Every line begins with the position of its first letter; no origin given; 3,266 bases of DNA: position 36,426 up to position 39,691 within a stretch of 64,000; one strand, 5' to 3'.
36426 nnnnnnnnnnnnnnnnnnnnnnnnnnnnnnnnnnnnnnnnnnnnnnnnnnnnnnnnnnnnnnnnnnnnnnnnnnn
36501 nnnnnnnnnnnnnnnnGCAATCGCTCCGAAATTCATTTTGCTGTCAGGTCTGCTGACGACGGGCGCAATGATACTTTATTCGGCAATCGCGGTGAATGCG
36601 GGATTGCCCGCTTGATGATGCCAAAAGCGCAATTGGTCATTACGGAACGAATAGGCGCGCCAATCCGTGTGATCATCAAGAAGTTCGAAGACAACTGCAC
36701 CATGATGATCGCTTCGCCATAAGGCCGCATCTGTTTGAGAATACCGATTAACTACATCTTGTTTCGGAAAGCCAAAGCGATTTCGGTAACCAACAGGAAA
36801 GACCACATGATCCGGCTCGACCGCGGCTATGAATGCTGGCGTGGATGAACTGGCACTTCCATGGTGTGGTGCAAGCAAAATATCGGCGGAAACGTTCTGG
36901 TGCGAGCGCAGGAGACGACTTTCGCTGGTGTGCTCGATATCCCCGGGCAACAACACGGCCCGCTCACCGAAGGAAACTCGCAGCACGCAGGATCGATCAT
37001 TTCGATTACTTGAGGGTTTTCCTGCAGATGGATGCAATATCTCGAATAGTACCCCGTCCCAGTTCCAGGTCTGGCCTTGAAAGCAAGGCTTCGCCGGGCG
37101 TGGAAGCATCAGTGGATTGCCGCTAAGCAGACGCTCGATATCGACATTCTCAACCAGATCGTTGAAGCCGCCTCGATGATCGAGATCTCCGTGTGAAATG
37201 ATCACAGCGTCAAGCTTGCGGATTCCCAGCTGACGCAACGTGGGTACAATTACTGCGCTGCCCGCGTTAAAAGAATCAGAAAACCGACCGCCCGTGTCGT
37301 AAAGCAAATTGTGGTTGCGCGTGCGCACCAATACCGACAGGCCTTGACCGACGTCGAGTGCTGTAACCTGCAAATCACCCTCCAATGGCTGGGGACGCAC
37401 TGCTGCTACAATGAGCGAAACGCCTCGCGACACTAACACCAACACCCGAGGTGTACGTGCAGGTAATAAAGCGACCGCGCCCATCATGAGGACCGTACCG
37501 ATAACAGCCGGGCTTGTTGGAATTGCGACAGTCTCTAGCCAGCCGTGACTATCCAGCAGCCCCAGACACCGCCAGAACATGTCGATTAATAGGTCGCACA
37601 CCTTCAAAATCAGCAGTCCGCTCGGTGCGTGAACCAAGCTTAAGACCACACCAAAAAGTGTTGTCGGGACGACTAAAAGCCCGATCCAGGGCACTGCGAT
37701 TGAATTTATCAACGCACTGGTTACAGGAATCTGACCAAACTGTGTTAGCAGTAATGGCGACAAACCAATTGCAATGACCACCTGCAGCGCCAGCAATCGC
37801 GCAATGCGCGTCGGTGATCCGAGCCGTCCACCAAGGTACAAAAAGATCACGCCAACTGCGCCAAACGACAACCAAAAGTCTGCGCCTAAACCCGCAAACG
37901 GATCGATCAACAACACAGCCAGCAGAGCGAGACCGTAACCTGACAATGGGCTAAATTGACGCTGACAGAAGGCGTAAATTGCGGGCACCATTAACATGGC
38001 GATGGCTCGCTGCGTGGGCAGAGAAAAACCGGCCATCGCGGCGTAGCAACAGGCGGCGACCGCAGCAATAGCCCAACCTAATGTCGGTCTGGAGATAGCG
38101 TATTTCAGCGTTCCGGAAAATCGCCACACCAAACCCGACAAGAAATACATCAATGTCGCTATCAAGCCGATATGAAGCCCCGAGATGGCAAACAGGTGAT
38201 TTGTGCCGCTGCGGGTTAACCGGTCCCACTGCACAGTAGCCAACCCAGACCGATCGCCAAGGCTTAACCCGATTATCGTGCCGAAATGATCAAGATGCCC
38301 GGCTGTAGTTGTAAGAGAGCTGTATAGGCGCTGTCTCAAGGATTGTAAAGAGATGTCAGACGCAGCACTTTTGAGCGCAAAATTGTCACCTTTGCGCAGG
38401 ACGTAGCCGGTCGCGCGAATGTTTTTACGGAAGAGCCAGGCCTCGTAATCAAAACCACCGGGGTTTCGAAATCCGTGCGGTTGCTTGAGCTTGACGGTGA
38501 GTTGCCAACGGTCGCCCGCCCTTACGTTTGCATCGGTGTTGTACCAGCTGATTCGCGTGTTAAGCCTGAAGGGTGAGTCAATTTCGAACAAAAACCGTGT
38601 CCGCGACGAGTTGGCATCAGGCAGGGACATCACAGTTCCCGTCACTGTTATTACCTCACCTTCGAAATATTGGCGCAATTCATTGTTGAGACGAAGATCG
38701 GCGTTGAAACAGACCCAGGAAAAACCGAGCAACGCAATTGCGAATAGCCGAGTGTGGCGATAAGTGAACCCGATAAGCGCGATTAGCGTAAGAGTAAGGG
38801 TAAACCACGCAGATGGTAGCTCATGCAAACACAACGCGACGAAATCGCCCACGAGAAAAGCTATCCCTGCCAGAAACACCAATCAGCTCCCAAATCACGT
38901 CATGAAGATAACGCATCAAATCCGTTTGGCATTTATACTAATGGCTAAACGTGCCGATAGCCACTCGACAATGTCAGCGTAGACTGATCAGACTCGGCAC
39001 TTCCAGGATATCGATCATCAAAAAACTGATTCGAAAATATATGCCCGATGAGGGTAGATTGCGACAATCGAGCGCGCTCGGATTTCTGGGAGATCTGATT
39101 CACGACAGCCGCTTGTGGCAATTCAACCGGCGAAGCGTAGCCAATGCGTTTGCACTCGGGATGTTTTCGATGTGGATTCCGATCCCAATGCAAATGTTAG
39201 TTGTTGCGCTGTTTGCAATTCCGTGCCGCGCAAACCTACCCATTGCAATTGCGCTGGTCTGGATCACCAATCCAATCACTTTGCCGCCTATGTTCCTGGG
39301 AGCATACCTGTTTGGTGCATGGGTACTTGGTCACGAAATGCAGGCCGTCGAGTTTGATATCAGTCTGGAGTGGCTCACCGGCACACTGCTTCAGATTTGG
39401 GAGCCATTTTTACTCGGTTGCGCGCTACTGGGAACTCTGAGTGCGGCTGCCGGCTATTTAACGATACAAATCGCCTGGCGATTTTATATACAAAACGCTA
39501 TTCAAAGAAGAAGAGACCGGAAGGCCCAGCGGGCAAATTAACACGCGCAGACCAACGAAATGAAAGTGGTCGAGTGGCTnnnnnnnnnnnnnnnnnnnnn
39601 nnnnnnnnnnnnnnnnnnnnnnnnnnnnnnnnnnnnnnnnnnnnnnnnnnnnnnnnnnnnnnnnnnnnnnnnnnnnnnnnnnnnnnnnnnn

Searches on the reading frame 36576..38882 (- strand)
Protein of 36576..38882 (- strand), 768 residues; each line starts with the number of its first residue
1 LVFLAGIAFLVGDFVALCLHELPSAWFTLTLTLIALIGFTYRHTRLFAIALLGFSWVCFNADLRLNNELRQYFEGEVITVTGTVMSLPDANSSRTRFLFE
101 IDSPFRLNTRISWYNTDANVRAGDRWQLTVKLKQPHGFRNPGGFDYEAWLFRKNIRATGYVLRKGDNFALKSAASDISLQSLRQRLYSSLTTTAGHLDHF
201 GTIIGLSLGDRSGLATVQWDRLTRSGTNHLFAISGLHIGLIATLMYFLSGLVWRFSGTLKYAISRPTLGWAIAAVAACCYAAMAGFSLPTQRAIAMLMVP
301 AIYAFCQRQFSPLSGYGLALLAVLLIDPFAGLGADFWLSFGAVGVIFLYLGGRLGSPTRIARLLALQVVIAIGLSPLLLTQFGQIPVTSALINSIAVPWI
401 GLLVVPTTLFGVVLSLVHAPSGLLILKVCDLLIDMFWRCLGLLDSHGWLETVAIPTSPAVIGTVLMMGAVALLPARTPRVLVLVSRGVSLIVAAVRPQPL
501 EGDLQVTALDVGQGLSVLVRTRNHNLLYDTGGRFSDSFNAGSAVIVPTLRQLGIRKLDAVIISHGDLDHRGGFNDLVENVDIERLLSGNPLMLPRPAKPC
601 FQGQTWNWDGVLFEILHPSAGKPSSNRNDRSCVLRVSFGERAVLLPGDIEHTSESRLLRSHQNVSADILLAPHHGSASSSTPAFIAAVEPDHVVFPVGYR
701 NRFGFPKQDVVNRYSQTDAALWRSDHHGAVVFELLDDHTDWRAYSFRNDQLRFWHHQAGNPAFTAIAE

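Call 21: search_protein_families(library=pfam, proteins=[window:36576-38882:-], max_evalue=0.0001)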
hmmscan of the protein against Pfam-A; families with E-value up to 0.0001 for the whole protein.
window:36576-38882:- (768 aa): 3 families
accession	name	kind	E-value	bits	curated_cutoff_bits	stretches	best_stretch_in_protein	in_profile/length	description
PF03772.21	Competence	-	5.7e-53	180.4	23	1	206-472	1-263/270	Competence protein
PF13567.11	DUF4131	-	8e-34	117.1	31.6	1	24-161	6-159/165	Domain of unknown function (DUF4131)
PF00753.33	Lactamase_B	-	4.6e-16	59.8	22.7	1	510-693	2-190/196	Metallo-beta-lactamase superfamily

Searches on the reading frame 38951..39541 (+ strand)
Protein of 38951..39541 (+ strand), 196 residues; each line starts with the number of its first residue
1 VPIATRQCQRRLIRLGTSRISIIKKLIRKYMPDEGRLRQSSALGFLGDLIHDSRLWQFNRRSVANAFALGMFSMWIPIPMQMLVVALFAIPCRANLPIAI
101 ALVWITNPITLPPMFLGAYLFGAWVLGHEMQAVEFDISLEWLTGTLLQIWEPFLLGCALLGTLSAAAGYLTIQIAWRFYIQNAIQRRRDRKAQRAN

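Call 21: search_protein_families(library=pfam, proteins=[window:38951-39541:+], max_evalue=0.0001)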
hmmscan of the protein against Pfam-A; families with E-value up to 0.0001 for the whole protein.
window:38951-39541:+ (196 aa): 1 family
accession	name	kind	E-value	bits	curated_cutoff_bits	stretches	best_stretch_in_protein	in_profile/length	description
PF09835.14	DUF2062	-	7.2e-45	153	27.4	1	45-182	3-144/147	Uncharacterized protein conserved in bacteria (DUF2062)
